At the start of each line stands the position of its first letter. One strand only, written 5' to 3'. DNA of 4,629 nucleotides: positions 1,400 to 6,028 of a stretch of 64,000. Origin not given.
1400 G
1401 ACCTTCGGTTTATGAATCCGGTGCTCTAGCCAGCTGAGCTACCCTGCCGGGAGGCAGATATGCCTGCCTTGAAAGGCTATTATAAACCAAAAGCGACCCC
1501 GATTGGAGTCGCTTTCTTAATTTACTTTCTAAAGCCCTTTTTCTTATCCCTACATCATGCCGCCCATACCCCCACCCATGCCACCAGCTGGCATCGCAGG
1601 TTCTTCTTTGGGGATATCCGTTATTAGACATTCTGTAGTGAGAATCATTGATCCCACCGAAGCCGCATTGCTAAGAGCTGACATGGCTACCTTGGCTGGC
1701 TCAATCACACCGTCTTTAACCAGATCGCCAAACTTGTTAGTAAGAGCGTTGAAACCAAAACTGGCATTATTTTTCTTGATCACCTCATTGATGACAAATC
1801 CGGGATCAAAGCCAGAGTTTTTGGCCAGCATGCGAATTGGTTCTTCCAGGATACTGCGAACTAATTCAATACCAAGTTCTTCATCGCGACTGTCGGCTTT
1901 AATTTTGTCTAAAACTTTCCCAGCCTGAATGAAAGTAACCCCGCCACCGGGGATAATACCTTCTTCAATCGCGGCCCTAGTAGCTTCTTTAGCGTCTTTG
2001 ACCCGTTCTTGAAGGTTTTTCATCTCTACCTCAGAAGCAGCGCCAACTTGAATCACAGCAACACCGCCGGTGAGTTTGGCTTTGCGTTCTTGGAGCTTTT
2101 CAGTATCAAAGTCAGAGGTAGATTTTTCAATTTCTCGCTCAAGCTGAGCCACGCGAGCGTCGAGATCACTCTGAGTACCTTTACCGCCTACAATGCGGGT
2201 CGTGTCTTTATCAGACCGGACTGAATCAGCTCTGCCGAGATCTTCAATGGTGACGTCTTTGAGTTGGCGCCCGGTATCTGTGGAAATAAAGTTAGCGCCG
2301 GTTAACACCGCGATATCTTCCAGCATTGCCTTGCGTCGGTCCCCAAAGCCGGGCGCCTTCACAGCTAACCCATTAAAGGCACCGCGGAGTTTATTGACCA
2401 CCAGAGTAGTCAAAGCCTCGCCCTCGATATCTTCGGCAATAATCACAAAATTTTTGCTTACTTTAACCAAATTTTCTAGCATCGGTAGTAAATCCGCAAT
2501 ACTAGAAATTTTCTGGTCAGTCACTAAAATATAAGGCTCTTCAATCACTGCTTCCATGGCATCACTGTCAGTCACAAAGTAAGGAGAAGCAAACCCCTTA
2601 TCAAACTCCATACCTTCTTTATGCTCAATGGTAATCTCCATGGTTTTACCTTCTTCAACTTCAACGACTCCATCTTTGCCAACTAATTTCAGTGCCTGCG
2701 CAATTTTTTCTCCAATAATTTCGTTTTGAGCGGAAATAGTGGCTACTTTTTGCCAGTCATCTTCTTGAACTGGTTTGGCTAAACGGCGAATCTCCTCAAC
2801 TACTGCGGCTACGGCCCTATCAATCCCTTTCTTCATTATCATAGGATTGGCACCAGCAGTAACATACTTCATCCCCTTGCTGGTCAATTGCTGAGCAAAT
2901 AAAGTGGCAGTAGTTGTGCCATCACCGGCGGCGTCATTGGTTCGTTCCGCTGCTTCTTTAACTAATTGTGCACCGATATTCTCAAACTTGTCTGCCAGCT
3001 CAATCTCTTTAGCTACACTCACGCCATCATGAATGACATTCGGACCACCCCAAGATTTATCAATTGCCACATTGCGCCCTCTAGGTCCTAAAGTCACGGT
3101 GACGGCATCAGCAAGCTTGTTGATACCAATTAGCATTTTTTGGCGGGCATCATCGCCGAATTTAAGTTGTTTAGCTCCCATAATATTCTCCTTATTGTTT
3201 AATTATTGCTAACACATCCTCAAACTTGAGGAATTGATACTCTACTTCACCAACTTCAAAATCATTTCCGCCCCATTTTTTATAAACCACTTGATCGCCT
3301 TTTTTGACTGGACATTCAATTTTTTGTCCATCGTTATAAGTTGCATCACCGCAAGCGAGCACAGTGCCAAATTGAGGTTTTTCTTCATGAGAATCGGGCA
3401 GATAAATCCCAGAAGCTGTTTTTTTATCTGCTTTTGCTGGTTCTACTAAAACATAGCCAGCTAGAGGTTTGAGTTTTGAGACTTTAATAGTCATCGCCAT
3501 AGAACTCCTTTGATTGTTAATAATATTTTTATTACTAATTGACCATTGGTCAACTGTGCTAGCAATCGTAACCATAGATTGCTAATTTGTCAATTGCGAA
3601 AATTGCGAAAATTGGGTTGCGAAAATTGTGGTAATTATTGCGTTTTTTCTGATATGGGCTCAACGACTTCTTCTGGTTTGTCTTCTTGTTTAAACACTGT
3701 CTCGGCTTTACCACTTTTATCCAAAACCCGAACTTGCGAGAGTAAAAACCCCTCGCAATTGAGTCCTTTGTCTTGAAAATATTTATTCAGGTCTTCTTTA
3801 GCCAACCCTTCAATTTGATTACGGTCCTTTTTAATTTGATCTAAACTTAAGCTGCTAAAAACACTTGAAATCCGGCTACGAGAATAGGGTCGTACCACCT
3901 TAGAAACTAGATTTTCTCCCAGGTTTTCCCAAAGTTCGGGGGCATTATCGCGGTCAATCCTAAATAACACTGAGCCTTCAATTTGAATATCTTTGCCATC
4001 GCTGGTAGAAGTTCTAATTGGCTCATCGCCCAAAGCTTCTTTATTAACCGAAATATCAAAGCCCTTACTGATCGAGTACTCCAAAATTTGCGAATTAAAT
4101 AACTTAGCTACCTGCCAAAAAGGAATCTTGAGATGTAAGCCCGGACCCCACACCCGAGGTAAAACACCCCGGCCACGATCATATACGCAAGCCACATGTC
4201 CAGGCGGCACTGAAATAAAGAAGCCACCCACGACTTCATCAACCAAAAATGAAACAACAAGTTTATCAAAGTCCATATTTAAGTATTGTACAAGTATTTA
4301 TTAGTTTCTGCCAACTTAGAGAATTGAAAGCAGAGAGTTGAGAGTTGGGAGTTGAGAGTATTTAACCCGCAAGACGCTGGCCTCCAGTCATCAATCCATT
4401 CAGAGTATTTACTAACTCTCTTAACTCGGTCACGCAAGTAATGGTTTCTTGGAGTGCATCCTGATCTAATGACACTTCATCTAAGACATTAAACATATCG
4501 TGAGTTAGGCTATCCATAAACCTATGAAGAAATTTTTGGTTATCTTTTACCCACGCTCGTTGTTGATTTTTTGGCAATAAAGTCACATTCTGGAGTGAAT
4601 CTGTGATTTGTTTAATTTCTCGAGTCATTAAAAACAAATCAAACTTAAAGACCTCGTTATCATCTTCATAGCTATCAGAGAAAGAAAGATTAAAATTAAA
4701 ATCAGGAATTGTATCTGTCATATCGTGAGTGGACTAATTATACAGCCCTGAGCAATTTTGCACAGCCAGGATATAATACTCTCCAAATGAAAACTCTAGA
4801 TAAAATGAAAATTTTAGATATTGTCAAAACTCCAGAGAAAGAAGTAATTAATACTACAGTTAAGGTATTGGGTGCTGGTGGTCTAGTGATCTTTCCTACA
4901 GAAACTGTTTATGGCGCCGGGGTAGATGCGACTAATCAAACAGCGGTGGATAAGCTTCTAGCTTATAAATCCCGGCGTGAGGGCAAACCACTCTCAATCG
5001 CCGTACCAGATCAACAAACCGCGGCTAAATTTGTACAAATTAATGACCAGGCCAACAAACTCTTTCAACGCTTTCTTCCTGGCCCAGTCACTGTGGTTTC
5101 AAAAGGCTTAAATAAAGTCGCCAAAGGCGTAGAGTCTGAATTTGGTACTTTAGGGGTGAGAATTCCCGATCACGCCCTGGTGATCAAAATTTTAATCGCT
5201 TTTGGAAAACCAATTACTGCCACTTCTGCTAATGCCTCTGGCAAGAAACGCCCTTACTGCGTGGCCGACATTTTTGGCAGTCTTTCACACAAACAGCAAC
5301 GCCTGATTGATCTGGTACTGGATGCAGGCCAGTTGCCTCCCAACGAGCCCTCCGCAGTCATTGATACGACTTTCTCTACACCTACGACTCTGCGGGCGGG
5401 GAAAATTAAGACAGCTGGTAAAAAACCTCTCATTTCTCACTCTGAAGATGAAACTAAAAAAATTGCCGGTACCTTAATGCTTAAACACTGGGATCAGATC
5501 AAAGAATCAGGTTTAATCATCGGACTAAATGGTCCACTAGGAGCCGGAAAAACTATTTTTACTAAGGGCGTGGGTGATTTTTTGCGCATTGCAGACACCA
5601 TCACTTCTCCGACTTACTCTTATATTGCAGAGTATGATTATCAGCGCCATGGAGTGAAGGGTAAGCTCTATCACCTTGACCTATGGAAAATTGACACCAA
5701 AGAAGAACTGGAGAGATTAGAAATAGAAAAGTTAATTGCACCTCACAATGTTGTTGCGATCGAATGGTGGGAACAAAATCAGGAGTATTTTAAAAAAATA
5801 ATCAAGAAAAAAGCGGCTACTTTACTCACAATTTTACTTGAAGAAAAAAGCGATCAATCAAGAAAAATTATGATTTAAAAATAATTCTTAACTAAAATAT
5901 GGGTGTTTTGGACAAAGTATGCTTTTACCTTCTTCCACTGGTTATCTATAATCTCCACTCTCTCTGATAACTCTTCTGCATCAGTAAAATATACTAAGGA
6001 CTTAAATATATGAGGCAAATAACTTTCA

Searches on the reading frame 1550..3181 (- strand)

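Call 85: search_protein_families(library=pfam, proteins=[window:1550-3181:-], max_evalue=0.00001)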
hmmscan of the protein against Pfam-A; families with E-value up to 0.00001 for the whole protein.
window:1550-3181:- (543 aa): 1 family
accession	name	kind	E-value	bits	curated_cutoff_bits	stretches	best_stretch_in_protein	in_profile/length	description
PF00118.29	Cpn60_TCP1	-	8.2e-69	233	34.3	1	23-522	1-488/490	TCP-1/cpn60 chaperonin family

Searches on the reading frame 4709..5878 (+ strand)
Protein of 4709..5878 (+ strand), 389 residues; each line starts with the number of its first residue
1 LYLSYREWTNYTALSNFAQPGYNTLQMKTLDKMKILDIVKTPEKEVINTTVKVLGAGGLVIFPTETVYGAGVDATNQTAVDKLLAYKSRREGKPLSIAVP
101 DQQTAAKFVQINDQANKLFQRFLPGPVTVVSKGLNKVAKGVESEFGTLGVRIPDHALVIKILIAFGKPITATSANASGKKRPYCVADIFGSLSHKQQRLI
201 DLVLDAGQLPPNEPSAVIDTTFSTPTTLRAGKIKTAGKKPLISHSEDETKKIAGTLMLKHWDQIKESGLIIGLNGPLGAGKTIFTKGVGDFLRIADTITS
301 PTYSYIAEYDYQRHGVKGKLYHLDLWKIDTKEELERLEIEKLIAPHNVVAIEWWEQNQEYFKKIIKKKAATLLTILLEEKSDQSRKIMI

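Call 85: search_protein_families(library=pfam, proteins=[window:4709-5878:+], max_evalue=0.00001)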
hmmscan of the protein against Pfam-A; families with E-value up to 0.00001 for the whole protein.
window:4709-5878:+ (389 aa): 2 families
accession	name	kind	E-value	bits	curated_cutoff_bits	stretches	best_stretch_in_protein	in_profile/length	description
PF01300.24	Sua5_yciO_yrdC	-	6.8e-45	153.2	25.1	1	53-231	2-178/178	Telomere recombination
PF02367.23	TsaE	-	1e-25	90.6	26.6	1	244-386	2-127/128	Threonylcarbamoyl adenosine biosynthesis protein TsaE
